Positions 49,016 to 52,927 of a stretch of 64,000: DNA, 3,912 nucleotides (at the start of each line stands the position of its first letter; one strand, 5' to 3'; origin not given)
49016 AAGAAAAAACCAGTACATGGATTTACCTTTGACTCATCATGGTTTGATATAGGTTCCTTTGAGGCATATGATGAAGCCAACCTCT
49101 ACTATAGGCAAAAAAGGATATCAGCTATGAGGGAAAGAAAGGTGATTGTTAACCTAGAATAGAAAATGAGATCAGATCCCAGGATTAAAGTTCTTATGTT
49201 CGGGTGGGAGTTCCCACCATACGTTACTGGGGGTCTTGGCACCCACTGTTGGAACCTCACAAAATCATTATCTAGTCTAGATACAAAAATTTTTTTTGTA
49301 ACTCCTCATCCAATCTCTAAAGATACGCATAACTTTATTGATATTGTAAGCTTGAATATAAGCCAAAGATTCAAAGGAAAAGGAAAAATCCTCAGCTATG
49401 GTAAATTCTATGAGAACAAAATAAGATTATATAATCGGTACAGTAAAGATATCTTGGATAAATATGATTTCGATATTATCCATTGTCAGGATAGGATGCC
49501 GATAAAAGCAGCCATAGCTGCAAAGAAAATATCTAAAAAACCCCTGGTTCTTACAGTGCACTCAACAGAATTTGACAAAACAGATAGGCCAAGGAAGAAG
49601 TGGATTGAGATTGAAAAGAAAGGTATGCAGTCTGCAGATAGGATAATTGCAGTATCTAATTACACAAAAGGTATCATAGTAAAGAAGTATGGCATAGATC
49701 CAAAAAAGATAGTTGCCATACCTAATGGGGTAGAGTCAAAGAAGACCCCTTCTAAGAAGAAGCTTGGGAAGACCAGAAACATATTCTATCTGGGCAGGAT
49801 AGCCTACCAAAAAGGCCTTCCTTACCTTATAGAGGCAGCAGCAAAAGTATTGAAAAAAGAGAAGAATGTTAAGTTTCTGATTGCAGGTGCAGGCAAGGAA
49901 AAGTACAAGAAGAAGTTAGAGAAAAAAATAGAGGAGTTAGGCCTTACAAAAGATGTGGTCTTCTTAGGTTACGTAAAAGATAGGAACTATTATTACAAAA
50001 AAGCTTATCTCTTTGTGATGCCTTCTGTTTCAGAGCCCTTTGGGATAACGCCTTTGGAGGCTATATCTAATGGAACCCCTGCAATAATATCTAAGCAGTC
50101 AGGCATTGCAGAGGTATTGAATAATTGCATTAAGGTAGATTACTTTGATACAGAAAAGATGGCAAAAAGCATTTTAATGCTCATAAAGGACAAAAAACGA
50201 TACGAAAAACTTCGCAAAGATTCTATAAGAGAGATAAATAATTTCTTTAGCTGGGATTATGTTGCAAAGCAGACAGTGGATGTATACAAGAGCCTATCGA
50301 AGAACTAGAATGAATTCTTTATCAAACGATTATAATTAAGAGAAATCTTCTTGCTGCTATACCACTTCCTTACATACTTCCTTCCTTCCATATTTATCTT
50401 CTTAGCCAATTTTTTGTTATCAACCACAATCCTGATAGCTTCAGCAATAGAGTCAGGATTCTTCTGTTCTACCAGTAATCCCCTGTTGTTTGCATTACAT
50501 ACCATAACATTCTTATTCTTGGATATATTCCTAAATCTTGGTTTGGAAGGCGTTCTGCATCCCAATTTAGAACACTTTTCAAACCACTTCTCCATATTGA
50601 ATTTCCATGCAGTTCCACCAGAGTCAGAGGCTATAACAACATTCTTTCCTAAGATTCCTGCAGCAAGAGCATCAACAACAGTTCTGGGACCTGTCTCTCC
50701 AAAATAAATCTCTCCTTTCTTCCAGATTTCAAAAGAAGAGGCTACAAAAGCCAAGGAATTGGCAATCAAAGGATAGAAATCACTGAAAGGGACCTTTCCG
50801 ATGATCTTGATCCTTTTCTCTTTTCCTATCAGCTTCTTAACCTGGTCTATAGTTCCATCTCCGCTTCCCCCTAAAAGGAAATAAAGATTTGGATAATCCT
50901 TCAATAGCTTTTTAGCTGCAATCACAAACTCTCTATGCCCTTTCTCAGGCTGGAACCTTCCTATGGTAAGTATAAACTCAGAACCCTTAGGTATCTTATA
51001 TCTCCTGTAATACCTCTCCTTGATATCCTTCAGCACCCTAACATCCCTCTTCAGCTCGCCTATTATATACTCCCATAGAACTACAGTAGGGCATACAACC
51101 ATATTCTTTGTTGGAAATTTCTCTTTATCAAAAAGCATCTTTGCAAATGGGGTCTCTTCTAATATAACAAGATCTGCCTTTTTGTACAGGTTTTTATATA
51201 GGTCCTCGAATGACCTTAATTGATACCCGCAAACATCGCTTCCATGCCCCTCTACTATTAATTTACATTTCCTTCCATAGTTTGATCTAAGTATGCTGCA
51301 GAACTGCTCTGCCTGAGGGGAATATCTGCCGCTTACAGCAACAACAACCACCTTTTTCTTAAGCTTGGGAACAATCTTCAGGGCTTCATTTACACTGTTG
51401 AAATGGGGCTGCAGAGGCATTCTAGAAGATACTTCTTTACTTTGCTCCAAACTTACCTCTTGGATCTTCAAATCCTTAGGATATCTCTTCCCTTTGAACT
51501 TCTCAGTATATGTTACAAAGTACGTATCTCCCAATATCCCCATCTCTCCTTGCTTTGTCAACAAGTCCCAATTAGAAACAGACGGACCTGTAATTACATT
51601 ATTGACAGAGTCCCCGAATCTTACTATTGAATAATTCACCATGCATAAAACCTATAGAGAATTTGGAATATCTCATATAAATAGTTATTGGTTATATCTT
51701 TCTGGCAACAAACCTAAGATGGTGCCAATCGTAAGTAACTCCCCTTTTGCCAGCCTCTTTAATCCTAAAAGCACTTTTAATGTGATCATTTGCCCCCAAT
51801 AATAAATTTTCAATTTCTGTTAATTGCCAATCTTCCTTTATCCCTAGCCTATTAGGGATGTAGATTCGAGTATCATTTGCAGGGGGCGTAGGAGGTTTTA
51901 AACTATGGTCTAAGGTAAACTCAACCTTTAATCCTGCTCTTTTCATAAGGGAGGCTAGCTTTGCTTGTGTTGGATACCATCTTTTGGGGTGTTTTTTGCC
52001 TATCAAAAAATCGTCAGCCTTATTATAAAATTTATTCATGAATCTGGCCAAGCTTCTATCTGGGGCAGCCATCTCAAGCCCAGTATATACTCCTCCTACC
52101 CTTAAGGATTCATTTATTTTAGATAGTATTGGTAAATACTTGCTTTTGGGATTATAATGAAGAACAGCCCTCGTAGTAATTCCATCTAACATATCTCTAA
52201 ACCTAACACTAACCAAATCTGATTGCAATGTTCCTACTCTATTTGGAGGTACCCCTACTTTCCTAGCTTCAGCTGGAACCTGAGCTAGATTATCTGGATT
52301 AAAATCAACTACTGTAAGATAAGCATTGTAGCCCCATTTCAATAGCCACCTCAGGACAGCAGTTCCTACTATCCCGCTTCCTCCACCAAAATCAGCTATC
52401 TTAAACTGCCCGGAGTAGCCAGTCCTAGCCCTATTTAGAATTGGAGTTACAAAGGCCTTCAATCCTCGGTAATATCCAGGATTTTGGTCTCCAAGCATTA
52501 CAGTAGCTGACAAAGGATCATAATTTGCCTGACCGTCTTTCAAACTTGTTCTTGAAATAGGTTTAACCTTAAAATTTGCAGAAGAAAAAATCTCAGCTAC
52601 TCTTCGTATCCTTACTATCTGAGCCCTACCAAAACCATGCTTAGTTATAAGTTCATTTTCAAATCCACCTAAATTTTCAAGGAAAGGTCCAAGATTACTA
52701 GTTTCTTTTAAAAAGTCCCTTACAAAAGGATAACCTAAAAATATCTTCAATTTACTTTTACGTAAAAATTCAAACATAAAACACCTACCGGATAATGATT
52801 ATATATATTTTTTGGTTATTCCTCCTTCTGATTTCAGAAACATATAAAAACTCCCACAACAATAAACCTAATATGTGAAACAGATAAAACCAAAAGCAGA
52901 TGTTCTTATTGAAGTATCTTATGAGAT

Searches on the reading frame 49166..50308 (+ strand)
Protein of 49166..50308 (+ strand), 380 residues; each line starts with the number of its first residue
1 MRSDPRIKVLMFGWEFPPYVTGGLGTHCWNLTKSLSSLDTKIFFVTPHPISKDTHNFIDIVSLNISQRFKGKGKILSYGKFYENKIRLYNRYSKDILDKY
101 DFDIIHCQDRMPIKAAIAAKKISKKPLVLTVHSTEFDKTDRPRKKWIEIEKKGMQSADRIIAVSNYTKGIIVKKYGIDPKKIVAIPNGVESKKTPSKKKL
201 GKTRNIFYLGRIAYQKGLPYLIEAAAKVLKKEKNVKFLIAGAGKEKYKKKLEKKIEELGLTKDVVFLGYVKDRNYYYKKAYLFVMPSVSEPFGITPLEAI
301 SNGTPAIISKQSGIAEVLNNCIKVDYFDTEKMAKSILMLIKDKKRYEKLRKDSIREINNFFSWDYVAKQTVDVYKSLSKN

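Call 16: search_protein_families(library=pfam, proteins=[window:49166-50308:+])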
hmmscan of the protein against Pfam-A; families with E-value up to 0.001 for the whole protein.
window:49166-50308:+ (380 aa): 7 families
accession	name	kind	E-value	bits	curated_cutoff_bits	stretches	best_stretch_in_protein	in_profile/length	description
PF00534.26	Glycos_transf_1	-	3.2e-35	121.6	26.4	1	197-352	9-168/172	Glycosyl transferases group 1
PF13692.12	Glyco_trans_1_4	-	1.7e-31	109.8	27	1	204-342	2-142/142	Glycosyl transferases group 1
PF13439.12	Glyco_transf_4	-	1.6e-27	97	28.5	1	22-190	2-167/170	Glycosyltransferase Family 4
PF20706.3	GT4-conflict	-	4.8e-23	82.2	26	1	147-338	137-335/385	Family 4 Glycosyltransferase in conflict systems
PF08323.17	Glyco_transf_5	-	8.4e-14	52.3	22.7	1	8-175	1-228/239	Starch synthase catalytic domain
PF13579.12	Glyco_trans_4_4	-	3.9e-11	44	29.7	1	95-188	65-158/158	Glycosyl transferase 4-like domain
PF13477.12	Glyco_trans_4_2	-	1.9e-07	31.7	23.4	1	27-164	12-139/139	Glycosyl transferase 4-like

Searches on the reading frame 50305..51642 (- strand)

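Call 68: search_protein_families(library=pfam, proteins=[window:50305-51642:-], max_evalue=0.00001)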
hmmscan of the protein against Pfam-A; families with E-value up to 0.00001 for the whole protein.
window:50305-51642:- (445 aa): 2 families
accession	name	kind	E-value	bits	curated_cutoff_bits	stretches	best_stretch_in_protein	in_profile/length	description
PF00534.26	Glycos_transf_1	-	2.6e-19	69.9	26.4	1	210-345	4-128/172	Glycosyl transferases group 1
PF13692.12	Glyco_trans_1_4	-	4.6e-12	46.8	27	1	224-343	4-110/142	Glycosyl transferases group 1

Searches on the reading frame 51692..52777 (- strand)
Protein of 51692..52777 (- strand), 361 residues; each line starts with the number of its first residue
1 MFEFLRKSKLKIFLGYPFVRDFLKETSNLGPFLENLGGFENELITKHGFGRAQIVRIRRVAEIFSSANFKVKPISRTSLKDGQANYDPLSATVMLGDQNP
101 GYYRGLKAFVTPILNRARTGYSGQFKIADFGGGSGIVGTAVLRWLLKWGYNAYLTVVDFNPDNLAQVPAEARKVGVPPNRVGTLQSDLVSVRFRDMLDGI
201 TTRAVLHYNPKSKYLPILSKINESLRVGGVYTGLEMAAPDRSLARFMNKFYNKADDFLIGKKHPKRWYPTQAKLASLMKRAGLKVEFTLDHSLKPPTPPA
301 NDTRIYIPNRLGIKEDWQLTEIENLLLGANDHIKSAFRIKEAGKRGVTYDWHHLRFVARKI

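Call 68: search_protein_families(library=pfam, proteins=[window:51692-52777:-], max_evalue=0.00001)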
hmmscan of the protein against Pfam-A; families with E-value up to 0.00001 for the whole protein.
window:51692-52777:- (361 aa): 1 family
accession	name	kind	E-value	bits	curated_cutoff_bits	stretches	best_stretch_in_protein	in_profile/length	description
PF13649.12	Methyltransf_25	-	3.1e-06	28.2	27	1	127-229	1-97/97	Methyltransferase domain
